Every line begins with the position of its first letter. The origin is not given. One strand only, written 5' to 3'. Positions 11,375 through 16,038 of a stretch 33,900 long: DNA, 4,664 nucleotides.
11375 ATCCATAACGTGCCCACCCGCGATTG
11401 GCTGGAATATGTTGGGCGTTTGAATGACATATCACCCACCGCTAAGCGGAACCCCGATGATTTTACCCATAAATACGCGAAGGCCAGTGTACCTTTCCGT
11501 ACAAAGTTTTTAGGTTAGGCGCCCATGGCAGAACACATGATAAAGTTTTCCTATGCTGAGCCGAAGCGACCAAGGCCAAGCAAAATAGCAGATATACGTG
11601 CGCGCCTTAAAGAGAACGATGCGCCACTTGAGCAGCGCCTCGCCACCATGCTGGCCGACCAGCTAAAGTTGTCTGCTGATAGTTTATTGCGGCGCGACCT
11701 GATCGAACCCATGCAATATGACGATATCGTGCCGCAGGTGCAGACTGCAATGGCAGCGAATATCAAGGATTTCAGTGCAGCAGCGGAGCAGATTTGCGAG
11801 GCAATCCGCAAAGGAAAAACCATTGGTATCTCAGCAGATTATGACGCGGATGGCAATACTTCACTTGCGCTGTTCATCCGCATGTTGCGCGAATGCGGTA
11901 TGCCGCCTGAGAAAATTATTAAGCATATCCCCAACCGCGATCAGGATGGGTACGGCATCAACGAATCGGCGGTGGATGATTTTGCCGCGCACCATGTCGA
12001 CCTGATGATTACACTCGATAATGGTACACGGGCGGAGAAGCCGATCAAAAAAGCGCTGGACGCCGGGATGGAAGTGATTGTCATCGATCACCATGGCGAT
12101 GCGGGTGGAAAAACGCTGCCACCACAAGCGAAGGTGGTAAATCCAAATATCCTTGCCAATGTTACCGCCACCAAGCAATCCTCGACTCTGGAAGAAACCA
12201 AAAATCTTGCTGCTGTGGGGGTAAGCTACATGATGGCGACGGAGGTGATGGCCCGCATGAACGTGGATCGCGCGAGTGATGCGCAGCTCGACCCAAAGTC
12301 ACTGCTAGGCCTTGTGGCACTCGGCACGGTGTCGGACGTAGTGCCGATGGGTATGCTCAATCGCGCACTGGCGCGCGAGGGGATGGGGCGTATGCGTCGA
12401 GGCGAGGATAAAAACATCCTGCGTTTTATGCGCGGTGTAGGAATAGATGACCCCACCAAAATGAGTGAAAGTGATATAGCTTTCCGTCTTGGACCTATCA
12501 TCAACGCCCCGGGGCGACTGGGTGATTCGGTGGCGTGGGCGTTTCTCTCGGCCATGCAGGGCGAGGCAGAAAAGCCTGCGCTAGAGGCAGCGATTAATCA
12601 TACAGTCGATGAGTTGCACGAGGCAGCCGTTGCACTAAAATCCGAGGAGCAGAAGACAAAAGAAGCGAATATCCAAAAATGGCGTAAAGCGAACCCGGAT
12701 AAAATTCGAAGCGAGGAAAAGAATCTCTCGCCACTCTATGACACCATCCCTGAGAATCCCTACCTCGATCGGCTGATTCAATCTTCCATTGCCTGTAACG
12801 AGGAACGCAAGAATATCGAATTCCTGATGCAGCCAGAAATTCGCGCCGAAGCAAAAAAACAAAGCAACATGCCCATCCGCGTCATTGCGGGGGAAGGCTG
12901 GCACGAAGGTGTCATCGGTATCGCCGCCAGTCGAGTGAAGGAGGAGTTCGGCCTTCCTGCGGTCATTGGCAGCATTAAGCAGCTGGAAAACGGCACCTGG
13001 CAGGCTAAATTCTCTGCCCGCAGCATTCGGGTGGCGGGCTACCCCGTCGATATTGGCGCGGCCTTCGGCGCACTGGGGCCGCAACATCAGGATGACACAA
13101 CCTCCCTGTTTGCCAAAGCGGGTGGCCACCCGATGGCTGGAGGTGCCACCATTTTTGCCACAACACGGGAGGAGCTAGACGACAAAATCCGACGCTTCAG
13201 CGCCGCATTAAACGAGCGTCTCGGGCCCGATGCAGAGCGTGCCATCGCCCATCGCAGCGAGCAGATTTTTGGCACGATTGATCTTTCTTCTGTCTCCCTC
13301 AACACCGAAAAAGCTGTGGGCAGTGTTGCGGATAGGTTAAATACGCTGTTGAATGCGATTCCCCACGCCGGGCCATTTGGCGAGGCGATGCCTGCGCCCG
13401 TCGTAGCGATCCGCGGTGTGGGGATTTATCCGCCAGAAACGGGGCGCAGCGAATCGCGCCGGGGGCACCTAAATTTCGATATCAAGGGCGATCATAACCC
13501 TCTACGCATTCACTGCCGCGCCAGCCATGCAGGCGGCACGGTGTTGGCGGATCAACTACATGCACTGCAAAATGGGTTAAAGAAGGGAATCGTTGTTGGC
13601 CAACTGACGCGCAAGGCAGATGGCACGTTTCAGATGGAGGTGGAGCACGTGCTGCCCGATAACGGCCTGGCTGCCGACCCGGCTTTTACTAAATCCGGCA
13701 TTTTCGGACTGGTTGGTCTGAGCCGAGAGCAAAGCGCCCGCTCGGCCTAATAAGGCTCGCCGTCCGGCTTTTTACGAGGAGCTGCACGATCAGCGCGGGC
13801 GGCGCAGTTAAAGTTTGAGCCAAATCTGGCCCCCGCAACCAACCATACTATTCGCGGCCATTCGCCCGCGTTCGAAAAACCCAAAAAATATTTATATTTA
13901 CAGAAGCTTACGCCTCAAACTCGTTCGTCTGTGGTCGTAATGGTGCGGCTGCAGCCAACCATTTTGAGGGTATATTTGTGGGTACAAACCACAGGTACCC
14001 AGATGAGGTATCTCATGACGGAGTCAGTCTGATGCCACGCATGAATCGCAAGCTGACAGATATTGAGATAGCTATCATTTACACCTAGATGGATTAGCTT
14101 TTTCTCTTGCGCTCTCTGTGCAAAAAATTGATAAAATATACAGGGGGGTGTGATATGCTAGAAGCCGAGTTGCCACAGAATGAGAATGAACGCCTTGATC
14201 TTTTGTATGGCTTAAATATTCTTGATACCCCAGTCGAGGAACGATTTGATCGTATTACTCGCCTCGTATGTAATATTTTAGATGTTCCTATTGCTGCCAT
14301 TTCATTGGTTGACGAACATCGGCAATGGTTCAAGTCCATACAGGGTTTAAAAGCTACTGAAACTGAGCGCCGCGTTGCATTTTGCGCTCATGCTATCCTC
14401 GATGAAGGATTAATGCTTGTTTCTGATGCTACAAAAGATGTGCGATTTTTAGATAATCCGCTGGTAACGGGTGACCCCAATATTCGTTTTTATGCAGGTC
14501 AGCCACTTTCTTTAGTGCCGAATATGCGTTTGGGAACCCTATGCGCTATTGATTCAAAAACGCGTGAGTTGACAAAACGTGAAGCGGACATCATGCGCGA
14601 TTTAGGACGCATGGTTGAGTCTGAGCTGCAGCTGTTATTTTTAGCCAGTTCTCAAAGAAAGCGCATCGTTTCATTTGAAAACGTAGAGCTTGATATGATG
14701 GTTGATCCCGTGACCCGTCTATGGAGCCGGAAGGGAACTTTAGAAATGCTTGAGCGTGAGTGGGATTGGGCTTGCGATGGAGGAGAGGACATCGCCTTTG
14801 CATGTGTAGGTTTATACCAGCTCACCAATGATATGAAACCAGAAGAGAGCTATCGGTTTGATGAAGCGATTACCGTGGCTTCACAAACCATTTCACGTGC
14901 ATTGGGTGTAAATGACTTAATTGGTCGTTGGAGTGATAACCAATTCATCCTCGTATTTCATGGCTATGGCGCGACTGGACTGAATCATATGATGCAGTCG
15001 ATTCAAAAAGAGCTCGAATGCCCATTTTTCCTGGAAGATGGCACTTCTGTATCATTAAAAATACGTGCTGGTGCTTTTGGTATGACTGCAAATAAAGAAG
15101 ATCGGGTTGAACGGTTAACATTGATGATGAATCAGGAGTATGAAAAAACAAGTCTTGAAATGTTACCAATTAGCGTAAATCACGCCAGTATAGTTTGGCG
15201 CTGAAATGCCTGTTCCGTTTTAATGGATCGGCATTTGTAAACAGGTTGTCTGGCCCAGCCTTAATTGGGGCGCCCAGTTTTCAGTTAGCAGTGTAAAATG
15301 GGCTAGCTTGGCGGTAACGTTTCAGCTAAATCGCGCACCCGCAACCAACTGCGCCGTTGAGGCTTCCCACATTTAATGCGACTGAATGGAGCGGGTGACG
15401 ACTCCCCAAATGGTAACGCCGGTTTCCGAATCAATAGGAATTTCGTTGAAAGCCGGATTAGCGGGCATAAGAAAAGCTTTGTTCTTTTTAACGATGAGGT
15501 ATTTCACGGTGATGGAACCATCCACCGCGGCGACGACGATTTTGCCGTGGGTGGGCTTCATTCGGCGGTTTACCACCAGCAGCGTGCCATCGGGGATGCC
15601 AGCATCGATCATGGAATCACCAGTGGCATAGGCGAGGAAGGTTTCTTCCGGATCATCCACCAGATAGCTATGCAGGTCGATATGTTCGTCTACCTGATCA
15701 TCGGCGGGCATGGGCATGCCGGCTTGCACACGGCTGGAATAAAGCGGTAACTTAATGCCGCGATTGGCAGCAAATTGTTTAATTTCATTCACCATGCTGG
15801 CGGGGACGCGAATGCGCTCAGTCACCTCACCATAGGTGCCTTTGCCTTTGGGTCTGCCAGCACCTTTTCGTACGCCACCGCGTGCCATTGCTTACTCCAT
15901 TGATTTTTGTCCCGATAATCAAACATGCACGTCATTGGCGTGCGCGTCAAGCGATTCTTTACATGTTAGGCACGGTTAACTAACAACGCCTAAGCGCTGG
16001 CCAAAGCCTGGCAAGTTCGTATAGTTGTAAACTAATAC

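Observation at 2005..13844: Integrase-less tRNA-fMet island whose entire cargo is a nuclease/phosphohydrolase trio (candidate undescribed system)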

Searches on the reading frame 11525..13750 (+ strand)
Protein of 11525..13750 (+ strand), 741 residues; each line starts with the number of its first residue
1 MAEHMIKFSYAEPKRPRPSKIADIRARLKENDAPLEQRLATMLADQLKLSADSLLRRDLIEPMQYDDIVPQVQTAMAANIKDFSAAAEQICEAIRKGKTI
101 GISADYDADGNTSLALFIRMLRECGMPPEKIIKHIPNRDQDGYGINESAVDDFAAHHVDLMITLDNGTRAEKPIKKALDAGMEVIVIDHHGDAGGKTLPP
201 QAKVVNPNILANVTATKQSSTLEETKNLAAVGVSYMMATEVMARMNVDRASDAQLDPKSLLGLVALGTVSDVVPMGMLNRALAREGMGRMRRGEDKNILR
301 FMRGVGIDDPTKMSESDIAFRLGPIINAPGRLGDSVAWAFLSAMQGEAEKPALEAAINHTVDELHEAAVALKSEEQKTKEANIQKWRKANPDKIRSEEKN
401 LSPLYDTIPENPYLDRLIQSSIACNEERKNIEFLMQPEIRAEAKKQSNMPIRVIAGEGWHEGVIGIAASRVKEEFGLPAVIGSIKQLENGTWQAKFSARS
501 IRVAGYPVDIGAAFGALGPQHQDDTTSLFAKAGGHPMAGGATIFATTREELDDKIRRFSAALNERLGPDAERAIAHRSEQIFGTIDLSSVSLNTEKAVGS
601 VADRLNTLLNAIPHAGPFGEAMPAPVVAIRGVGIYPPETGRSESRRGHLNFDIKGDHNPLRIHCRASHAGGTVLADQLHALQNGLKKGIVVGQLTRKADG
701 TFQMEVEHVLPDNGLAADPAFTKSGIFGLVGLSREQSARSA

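Call 7: search_protein_families(library=pfam, proteins=[window:11525-13750:+], max_evalue=0.01)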
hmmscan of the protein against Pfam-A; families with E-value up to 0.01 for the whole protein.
window:11525-13750:+ (741 aa): 2 families
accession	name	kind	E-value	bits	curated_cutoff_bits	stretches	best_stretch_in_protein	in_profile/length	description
PF01368.27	DHH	-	1.5e-15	58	28.1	1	100-268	2-125/125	DHH family, N-terminal domain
PF02272.25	DHHA1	-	5.2e-10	40.1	25.9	1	455-561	8-95/102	DHHA1 domain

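Call 8: search_protein_families(library=padloc, proteins=[window:11525-13750:+], max_evalue=0.01)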
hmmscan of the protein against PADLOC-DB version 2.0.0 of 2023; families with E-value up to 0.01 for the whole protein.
window:11525-13750:+ (741 aa): 0 families

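Call 12: search_protein_families(library=ncbifam, proteins=[window:11525-13750:+], max_evalue=0.001)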
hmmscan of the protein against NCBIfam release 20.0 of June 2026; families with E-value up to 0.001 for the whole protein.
window:11525-13750:+ (741 aa): 5 families
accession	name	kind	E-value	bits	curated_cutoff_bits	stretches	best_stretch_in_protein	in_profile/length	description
TIGR00644.1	recJ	equivalog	4.3e-81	272.8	396.9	2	75-384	30-321/546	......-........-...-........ exonuclease RecJ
NF008290.0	PRK11070.1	equivalog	1.9e-57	195.1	900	2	80-341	54-307/577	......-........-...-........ exonuclease RecJ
NF053576.1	RecJ_archaeal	equivalog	2e-12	46.7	360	1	88-248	2-137/452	RecJ family nuclease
NF040701.1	RecJ_Meth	equivalog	5.1e-05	22.2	550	1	97-244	7-133/449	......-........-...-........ exonuclease RecJ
NF053575.1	GAN_nuclease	exception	0.00016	20.4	850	1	84-248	11-154/467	GINS-associated RecJ family nuclease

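Call 13: search_protein_families(library=phrogs, proteins=[window:11525-13750:+], max_evalue=0.01)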
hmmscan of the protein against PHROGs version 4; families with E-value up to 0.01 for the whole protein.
window:11525-13750:+ (741 aa): 1 family
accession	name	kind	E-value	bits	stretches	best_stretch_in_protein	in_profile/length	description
phrog_2484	-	DNA, RNA and nucleotide metabolism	1.8e-54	186.3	1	76-558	42-433/564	RecJ-like ssDNA exonuclease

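Call 99: search_solved_structures(query=window:11525-13750:+, max_evalue=0.001, show_alignments=1)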
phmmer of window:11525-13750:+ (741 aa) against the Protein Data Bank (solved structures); distinct sequences matched with E-value up to 0.001: 4.
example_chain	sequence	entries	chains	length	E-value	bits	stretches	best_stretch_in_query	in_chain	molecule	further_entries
8y30_A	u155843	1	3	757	8.1e-37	130.4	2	56-347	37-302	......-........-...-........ exonuclease RecJ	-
5f54_A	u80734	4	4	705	6.2e-34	120.8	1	85-338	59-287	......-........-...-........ exonuclease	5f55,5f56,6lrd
1ir6_A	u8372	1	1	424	3.4e-26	95.2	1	80-356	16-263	exonuclease RecJ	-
2zxo_A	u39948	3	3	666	3.5e-25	91.9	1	80-353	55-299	Single-stranded DNA specific exonuclease RecJ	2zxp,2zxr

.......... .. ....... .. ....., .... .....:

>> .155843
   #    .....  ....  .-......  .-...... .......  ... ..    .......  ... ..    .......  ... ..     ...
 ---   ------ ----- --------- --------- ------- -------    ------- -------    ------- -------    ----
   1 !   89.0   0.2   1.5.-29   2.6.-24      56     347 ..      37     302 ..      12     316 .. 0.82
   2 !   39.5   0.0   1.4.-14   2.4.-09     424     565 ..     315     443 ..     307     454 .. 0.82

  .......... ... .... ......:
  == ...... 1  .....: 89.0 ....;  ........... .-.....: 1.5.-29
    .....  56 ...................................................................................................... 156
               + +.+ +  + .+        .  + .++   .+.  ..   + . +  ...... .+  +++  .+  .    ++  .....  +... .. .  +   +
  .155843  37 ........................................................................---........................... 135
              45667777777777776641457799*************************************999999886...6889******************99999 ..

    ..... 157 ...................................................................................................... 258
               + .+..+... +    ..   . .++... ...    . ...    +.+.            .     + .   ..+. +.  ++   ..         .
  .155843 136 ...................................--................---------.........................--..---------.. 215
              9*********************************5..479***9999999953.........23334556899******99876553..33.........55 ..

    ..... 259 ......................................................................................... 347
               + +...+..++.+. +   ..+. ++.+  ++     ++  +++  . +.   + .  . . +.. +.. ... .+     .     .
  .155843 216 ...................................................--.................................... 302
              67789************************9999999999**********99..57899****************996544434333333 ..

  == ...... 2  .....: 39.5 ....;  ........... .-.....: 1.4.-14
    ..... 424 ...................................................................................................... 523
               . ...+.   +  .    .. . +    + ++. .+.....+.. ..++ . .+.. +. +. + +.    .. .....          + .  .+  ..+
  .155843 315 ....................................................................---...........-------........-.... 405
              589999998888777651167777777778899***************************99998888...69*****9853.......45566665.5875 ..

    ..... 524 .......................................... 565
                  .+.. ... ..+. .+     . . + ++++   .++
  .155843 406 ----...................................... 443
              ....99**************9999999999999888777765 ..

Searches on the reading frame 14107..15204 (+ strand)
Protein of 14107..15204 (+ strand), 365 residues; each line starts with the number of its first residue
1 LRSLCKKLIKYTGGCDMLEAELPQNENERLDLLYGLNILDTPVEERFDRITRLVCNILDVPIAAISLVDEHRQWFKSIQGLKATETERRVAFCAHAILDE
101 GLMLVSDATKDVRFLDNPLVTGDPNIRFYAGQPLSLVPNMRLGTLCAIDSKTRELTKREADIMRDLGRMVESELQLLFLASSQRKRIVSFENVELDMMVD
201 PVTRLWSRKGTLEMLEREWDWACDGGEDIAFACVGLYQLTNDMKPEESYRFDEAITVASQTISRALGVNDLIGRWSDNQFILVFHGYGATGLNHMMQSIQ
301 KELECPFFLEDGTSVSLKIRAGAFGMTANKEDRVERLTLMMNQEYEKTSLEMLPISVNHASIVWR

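Call 7: search_protein_families(library=pfam, proteins=[window:14107-15204:+], max_evalue=0.01)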
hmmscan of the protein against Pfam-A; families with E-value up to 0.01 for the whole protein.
window:14107-15204:+ (365 aa): 2 families
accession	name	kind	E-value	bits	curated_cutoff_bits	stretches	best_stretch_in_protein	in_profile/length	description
PF01590.32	GAF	-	9.1e-11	42.9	22.4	1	43-173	2-132/133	GAF domain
PF00990.26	GGDEF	-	6.8e-08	32.9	23.8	1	198-337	2-143/161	Diguanylate cyclase, GGDEF domain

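Call 8: search_protein_families(library=padloc, proteins=[window:14107-15204:+], max_evalue=0.01)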
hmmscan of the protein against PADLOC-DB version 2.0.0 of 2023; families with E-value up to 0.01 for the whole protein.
window:14107-15204:+ (365 aa): 0 families

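Call 48: find_encoding_contigs(protein=window:14155-15204:+, flank=10000, max_places=10)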
Protein window:14155-15204:+ (349 aa): 1 contig read that carries it; 1 place shown.
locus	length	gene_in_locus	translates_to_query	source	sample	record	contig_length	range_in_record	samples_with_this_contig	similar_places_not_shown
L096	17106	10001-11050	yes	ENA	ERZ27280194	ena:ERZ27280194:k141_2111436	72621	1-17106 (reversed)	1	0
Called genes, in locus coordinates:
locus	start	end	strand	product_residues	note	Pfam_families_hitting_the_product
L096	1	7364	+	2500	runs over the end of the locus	-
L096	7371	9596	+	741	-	PF01368:DHH, PF02272:DHHA1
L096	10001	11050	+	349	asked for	PF01590:GAF, PF00990:GGDEF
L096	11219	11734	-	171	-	PF00717:Peptidase_S24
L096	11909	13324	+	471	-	-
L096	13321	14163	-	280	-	PF00351:Biopterin_H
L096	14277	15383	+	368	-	PF14696:Glyoxalase_5, PF00903:Glyoxalase, PF13669:Glyoxalase_4 (weak)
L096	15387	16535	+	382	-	PF20510:HgmA_N, PF04209:HgmA_C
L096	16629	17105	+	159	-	?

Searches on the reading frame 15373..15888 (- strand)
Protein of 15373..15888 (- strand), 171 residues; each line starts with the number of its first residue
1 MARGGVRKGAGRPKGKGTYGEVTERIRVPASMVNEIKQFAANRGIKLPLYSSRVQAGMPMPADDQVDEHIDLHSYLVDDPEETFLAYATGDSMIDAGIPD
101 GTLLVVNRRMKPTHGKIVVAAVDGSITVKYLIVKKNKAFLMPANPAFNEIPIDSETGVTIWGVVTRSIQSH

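Call 12: search_protein_families(library=ncbifam, proteins=[window:15373-15888:-], max_evalue=0.001)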
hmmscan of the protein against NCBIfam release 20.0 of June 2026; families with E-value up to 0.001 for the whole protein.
window:15373-15888:- (171 aa): 3 families
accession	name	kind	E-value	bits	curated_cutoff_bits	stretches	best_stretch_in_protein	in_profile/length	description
NF007621.2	PRK10276.1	subfamily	7e-38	129.2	110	1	55-168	1-114/115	translesion error-prone DNA polymerase V autoproteolytic subunit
TIGR00498.1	lexA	equivalog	8e-23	81.1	110.95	1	46-165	79-196/203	transcriptional repressor LexA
NF051876.1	transXXX_HumD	equivalog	2.1e-14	53.6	120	1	57-168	2-115/129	HumD family translesion DNA polymerase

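Call 43: find_encoding_contigs(protein=window:15373-15888:-, flank=10000, max_places=10)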
Protein window:15373-15888:- (171 aa): 5 contigs read that carry it; 5 places shown.
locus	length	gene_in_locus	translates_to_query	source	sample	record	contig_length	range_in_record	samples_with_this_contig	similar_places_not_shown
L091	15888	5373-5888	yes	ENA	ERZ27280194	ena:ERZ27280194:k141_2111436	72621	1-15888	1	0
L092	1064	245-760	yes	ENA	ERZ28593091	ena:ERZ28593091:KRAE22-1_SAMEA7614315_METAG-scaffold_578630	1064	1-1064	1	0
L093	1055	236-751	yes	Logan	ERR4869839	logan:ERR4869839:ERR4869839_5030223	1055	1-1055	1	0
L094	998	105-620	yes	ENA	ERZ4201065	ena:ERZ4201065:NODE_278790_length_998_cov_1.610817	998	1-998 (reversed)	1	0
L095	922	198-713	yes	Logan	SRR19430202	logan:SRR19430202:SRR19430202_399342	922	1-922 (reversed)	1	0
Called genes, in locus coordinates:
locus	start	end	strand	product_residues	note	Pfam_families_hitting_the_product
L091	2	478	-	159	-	?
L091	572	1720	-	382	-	PF20510:HgmA_N, PF04209:HgmA_C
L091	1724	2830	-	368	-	PF14696:Glyoxalase_5, PF00903:Glyoxalase, PF13669:Glyoxalase_4 (weak)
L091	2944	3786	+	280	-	PF00351:Biopterin_H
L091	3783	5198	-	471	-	-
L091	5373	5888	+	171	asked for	PF00717:Peptidase_S24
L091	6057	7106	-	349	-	PF01590:GAF, PF00990:GGDEF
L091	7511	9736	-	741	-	PF01368:DHH, PF02272:DHHA1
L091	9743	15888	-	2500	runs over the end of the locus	-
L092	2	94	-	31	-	?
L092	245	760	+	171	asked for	PF00717:Peptidase_S24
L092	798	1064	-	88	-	?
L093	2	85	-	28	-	?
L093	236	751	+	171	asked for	PF00717:Peptidase_S24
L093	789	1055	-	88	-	?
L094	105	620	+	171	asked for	PF00717:Peptidase_S24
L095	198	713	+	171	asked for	PF00717:Peptidase_S24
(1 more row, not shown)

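Call 59: search_protein_families(library=pfam, proteins=[L092:798-1064:-], max_evalue=0.01)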
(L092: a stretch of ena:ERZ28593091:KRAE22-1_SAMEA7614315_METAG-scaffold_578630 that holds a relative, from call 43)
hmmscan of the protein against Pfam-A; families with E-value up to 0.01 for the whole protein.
L092:798-1064:- (88 aa): 0 families
